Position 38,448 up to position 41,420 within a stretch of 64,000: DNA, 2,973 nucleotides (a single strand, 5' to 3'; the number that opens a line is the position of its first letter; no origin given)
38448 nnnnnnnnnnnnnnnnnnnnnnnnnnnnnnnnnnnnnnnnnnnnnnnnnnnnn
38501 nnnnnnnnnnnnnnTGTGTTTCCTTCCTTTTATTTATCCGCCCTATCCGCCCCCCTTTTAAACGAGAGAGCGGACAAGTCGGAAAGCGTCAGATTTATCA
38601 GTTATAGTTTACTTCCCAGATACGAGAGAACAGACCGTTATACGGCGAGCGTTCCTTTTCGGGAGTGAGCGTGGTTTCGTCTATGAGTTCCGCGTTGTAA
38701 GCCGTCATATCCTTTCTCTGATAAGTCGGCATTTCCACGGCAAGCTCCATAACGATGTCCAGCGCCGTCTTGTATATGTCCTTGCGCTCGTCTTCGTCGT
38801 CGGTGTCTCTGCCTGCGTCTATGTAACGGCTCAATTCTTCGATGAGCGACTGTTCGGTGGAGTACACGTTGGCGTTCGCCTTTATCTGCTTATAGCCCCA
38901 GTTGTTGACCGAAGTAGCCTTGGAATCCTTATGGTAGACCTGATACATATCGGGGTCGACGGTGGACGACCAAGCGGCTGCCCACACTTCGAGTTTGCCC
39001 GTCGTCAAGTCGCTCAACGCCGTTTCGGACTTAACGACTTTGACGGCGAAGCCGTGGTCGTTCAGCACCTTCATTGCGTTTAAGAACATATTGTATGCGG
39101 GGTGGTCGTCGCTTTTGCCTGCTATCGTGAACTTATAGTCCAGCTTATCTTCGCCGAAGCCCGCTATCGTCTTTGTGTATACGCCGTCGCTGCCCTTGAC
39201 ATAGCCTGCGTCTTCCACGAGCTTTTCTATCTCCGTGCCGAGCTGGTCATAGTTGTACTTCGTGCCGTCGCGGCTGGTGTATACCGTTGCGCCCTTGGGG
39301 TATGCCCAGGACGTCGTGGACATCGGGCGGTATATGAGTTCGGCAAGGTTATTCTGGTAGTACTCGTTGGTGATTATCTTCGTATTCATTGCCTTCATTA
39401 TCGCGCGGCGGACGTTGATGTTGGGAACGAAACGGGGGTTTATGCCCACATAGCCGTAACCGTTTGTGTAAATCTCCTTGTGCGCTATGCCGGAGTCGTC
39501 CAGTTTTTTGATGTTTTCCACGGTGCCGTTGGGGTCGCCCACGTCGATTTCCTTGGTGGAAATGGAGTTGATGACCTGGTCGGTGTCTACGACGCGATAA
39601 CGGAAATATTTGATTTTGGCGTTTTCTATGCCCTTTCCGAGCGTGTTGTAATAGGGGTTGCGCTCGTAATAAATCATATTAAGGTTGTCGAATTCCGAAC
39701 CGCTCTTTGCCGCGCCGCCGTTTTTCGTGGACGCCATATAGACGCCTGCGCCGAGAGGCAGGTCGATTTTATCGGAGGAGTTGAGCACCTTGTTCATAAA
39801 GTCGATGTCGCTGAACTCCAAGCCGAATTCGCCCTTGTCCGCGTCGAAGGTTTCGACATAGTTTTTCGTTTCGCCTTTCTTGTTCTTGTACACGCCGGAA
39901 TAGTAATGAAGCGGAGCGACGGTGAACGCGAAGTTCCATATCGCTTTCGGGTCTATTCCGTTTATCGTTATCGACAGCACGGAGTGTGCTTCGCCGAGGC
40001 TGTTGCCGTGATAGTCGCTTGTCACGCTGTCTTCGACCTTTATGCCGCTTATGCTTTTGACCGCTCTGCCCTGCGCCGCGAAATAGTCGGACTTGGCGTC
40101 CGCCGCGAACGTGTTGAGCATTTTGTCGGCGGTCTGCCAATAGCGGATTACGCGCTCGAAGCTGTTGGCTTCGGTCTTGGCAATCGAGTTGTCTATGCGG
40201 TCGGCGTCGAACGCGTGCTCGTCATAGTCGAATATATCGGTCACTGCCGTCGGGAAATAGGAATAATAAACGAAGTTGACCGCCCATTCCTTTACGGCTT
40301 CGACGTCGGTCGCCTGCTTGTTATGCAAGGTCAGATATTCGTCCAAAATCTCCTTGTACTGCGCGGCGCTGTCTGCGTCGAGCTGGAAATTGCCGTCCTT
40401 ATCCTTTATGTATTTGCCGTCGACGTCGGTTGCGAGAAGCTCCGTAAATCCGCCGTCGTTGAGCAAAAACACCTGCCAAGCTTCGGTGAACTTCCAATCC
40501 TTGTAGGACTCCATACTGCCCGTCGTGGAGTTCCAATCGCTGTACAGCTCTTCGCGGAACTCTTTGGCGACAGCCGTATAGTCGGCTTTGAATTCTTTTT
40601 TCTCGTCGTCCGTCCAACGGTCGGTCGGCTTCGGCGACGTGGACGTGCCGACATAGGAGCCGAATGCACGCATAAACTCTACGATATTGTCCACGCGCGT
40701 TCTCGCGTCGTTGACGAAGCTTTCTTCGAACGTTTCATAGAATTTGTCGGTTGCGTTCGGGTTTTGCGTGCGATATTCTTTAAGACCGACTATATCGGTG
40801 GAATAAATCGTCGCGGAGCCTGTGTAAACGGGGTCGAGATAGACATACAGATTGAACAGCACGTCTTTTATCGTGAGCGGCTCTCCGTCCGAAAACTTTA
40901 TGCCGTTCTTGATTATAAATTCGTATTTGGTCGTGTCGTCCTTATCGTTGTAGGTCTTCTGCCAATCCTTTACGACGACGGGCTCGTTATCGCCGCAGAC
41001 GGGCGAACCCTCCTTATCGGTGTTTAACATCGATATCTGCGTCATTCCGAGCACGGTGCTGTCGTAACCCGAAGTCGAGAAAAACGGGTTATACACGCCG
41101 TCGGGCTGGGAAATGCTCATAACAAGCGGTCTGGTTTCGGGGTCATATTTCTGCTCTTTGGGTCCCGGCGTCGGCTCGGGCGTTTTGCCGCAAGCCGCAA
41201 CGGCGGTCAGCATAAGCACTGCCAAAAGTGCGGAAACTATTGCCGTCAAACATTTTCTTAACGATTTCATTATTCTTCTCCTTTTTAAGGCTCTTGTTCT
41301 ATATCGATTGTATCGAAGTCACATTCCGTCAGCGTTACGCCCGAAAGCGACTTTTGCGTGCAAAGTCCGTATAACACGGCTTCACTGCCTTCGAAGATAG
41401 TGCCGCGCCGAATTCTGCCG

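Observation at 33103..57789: A ~24.6 kb tightly packed one-strand locus joins a giant anchored subtilase and three adhesin-like lipoproteins to an oversized Opp-type importer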

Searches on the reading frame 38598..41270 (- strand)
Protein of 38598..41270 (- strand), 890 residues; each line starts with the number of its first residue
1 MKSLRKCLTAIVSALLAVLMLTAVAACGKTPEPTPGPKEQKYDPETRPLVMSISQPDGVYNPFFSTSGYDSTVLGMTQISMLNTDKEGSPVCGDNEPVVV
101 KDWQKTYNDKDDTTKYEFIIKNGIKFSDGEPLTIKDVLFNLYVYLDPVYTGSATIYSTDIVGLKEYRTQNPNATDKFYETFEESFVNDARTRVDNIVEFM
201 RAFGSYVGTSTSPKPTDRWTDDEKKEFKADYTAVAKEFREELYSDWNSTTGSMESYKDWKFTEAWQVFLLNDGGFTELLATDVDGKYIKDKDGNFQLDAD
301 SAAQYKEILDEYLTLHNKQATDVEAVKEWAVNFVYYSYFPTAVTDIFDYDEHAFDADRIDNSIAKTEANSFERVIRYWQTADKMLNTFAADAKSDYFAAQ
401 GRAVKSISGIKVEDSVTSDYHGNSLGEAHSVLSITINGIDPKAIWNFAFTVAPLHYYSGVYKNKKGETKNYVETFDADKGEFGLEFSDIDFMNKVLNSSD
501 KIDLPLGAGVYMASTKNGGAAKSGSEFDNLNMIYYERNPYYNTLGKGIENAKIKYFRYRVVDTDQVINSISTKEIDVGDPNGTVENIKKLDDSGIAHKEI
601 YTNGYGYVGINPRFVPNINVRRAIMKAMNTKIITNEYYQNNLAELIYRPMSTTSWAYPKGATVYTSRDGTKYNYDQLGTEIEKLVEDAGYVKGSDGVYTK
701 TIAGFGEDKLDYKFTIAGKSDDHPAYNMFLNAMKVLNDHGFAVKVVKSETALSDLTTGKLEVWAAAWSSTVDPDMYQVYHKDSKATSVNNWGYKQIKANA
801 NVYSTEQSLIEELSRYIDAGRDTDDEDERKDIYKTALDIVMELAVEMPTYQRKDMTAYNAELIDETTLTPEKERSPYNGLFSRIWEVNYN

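Call 5: search_protein_families(library=pfam, proteins=[window:38598-41270:-], max_evalue=0.01)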
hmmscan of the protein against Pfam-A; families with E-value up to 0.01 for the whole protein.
window:38598-41270:- (890 aa): 1 family
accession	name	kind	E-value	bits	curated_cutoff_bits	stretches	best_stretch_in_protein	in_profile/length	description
PF00496.27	SBP_bac_5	-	6.1e-29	101.7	32.4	2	531-784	130-363/368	Bacterial extracellular solute-binding proteins, family 5 Middle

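Call 18: find_encoding_contigs(protein=window:38598-41270:-, flank=10000, max_places=6)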
Protein window:38598-41270:- (890 aa): 23 contigs read that carry it; 6 places shown.
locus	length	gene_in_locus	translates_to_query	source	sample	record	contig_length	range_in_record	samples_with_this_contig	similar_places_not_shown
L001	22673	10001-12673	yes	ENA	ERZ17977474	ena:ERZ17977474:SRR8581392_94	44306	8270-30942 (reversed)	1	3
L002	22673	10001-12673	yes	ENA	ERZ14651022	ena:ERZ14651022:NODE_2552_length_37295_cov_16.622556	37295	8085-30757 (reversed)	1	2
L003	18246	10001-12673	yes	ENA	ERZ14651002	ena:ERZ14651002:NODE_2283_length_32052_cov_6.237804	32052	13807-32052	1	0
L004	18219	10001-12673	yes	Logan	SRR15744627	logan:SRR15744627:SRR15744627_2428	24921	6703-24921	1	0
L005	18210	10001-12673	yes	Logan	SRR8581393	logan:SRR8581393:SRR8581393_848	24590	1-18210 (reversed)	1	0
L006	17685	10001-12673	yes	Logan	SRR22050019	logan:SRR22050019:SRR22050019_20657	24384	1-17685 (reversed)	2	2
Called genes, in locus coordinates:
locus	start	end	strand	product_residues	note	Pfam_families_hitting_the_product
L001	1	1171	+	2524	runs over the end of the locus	PF00082:Peptidase_S8, PF02225:PA, PF06280:fn3_5, PF02368:Big_2 (faint), PF26182:Ig_NUP210_5th (faint), PF13306:LRR_5, PF13306:LRR_5, PF09479:Flg_new (weak), +1 more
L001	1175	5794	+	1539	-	PF09479:Flg_new (faint), PF13306:LRR_5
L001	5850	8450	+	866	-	PF09479:Flg_new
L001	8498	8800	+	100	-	-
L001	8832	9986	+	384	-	PF09479:Flg_new (faint), PF20585:Pectate_lyase_5 (weak)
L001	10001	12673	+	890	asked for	PF00496:SBP_bac_5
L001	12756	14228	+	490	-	PF00528:BPD_transp_1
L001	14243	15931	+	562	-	PF12911:OppC_N, PF00528:BPD_transp_1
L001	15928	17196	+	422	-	PF00005:ABC_tran, PF08352:oligo_HPY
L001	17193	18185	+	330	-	PF00005:ABC_tran, PF13304:AAA_21 (faint), PF08352:oligo_HPY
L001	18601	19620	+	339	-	PF01966:HD, PF13286:HD_assoc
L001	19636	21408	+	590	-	PF01807:Zn_ribbon_DnaG, PF08275:DNAG_N, PF01751:Toprim, PF13155:Toprim_2, PF13362:Toprim_3, PF13662:Toprim_4, PF10410:DnaB_bind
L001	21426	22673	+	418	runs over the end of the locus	PF03979:Sigma70_r1_1, PF00140:Sigma70_r1_2, PF04542:Sigma70_r2, PF04539:Sigma70_r3, PF04545:Sigma70_r4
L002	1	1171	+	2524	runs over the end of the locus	PF00082:Peptidase_S8, PF02225:PA, PF06280:fn3_5, PF26182:Ig_NUP210_5th (faint), PF13306:LRR_5, PF13855:LRR_8 (faint), PF13306:LRR_5, PF09479:Flg_new (weak)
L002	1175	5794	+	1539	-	PF09479:Flg_new (faint), PF18998:Flg_new_2 (weak), PF13306:LRR_5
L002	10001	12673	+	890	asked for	PF00496:SBP_bac_5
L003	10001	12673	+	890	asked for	PF00496:SBP_bac_5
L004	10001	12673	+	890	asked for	PF00496:SBP_bac_5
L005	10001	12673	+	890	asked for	PF00496:SBP_bac_5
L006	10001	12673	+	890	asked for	PF00496:SBP_bac_5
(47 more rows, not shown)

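Call 19: find_homologous_proteins(query=window:38598-41270:-, max_evalue=0.00001)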
Query window:38598-41270:- (890 aa): 4249 proteins with E <= 0.00001 among 8000 candidates; the best 120 are listed.
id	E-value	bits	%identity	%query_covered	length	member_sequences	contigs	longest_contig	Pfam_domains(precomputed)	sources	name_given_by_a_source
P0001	0.0e+0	2026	100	100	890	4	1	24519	PF00496.28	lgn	-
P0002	0.0e+0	1689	82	100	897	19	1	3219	PF00496.28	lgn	-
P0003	0.0e+0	1351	67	100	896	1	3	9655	PF00496.28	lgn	-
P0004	0.0e+0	1328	67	100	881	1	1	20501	PF00496.28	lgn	-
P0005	0.0e+0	1322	65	100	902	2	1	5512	PF00496.28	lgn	-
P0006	0.0e+0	1320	66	100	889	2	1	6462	PF00496.28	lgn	-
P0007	0.0e+0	1234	63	100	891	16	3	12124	PF00496.28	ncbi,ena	-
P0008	0.0e+0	1214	62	100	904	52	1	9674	PF00496.28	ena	-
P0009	0.0e+0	1191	61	100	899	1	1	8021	PF00496.28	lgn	-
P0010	0.0e+0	1189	61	100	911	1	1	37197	PF00496.28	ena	-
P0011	0.0e+0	1185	60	100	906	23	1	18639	PF00496.28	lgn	-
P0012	0.0e+0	1135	61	96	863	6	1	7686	PF00496.28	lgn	-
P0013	0.0e+0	1134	61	96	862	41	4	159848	PF00496.28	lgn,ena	-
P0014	0.0e+0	1122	57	100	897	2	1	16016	PF00496.28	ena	-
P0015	0.0e+0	1112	57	100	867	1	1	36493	PF00496.28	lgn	-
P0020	0.0e+0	1075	56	100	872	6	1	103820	PF00496.28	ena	-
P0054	0.0e+0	1015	53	100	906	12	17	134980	PF00496.28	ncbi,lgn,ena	-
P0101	3.7e-295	1000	54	100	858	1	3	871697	PF00496.28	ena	-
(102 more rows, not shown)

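Call 20: find_encoding_contigs(protein=P0013, flank=10000, max_places=1)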
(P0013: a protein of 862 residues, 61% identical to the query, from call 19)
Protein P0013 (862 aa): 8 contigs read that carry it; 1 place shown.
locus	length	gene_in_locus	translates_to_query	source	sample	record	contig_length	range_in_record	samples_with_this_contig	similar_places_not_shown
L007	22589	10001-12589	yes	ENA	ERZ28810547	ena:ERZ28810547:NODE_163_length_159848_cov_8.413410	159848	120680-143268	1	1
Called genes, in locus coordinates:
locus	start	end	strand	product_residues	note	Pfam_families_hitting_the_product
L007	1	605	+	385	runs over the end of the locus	PF00465:Fe-ADH, PF13685:Fe-ADH_2, PF25137:ADH_Fe_C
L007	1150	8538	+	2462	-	PF00082:Peptidase_S8, PF02225:PA, PF06280:fn3_5, PF13306:LRR_5, PF13855:LRR_8 (faint), PF13306:LRR_5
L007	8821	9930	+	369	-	-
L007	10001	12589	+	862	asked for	PF00496:SBP_bac_5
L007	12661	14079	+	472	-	PF00528:BPD_transp_1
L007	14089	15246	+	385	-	PF12911:OppC_N, PF00528:BPD_transp_1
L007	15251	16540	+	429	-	PF00005:ABC_tran, PF08352:oligo_HPY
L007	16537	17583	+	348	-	PF00005:ABC_tran, PF13304:AAA_21 (faint), PF08352:oligo_HPY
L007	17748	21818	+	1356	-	PF09479:Flg_new, PF07581:Glug (faint)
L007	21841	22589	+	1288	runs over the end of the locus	PF09479:Flg_new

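Call 21: find_encoding_contigs(protein=P0020, flank=10000, max_places=1)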
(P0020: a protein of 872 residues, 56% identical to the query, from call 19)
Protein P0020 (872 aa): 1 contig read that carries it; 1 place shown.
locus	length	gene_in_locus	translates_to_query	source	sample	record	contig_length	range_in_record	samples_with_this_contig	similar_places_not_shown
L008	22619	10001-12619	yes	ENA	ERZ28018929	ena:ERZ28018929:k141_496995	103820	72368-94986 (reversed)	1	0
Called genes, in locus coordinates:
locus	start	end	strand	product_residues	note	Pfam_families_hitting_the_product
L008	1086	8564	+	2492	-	PF00082:Peptidase_S8, PF02225:PA, PF06280:fn3_5, PF02368:Big_2 (weak), PF13306:LRR_5, PF13855:LRR_8 (faint), PF13306:LRR_5, PF07523:Big_3 (weak)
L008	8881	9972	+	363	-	-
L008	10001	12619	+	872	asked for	PF00496:SBP_bac_5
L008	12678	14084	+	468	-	PF00528:BPD_transp_1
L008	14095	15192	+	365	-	PF12911:OppC_N, PF00528:BPD_transp_1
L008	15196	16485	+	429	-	PF00005:ABC_tran, PF08352:oligo_HPY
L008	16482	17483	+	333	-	PF00005:ABC_tran, PF08352:oligo_HPY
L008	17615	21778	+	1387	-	PF09479:Flg_new, PF07581:Glug (faint)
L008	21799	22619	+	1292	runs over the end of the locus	PF09479:Flg_new, PF07581:Glug (faint)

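Call 22: find_encoding_contigs(protein=P0101, flank=10000, max_places=1)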
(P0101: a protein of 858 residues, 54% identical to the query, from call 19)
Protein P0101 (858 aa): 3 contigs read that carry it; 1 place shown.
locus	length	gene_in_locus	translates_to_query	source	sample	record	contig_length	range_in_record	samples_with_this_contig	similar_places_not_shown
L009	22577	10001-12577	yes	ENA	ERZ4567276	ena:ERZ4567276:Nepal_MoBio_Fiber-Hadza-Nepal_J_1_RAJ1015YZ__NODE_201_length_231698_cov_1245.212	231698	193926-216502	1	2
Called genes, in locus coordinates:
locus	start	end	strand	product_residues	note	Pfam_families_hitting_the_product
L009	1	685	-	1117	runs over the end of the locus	-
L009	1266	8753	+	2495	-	PF00082:Peptidase_S8, PF02225:PA, PF06280:fn3_5, PF02368:Big_2, PF13306:LRR_5, PF13855:LRR_8 (faint), PF13306:LRR_5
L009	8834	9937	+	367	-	PF09479:Flg_new (faint)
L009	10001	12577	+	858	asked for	PF00496:SBP_bac_5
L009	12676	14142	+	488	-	PF00528:BPD_transp_1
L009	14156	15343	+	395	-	PF12911:OppC_N, PF00528:BPD_transp_1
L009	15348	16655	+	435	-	PF00005:ABC_tran, PF08352:oligo_HPY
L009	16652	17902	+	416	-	PF00005:ABC_tran, PF13304:AAA_21 (faint), PF08352:oligo_HPY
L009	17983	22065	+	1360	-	PF09479:Flg_new, PF07581:Glug (faint)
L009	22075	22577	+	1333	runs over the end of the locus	PF09479:Flg_new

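Call 23: find_encoding_contigs(protein=P0054, flank=10000, max_places=1)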
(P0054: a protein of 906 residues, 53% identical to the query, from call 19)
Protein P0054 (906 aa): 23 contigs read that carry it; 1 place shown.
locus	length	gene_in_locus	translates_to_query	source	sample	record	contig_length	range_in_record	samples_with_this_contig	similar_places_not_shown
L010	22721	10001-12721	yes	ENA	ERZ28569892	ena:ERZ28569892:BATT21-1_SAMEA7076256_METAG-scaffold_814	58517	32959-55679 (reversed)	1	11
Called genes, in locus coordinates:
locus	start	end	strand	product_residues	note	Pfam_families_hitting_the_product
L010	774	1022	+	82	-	-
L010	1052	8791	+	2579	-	PF00082:Peptidase_S8, PF02225:PA, PF06280:fn3_5 (weak), PF26182:Ig_NUP210_5th (faint), PF13306:LRR_5, PF13855:LRR_8 (faint), PF13306:LRR_5, PF09479:Flg_new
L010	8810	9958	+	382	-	PF09479:Flg_new (faint)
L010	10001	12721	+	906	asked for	PF00496:SBP_bac_5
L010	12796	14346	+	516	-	PF00528:BPD_transp_1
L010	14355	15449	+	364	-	PF12911:OppC_N, PF00528:BPD_transp_1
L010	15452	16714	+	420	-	PF00005:ABC_tran, PF08352:oligo_HPY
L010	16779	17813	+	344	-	PF00005:ABC_tran, PF08352:oligo_HPY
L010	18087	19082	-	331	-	PF00892:EamA, PF06027:SLC35F, PF00892:EamA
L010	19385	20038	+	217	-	PF07947:YhhN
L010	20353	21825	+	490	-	PF02446:Glyco_hydro_77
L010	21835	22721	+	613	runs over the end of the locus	PF02922:CBM_48, PF22019:GlgB_N (weak), PF00128:Alpha-amylase, PF02806:Alpha-amylase_C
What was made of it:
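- Four of four metagenomic relatives at 53-61% binding-protein identity show the order S8, 370-aa lipoprotein, binding protein, OppBCDF (calls 20-23).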

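Call 25: search_solved_structures(query=window:38598-41270:-, max_evalue=0.001, show_alignments=1)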
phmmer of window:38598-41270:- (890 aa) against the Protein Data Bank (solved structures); distinct sequences matched with E-value up to 0.001: 2.
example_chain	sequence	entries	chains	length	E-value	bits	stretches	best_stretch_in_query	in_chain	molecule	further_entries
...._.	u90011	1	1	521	1.5e-07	33.3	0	11-166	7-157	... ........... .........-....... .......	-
8efz_A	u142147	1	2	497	0.00018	23.1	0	104-153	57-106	Extracellular solute-binding protein family 5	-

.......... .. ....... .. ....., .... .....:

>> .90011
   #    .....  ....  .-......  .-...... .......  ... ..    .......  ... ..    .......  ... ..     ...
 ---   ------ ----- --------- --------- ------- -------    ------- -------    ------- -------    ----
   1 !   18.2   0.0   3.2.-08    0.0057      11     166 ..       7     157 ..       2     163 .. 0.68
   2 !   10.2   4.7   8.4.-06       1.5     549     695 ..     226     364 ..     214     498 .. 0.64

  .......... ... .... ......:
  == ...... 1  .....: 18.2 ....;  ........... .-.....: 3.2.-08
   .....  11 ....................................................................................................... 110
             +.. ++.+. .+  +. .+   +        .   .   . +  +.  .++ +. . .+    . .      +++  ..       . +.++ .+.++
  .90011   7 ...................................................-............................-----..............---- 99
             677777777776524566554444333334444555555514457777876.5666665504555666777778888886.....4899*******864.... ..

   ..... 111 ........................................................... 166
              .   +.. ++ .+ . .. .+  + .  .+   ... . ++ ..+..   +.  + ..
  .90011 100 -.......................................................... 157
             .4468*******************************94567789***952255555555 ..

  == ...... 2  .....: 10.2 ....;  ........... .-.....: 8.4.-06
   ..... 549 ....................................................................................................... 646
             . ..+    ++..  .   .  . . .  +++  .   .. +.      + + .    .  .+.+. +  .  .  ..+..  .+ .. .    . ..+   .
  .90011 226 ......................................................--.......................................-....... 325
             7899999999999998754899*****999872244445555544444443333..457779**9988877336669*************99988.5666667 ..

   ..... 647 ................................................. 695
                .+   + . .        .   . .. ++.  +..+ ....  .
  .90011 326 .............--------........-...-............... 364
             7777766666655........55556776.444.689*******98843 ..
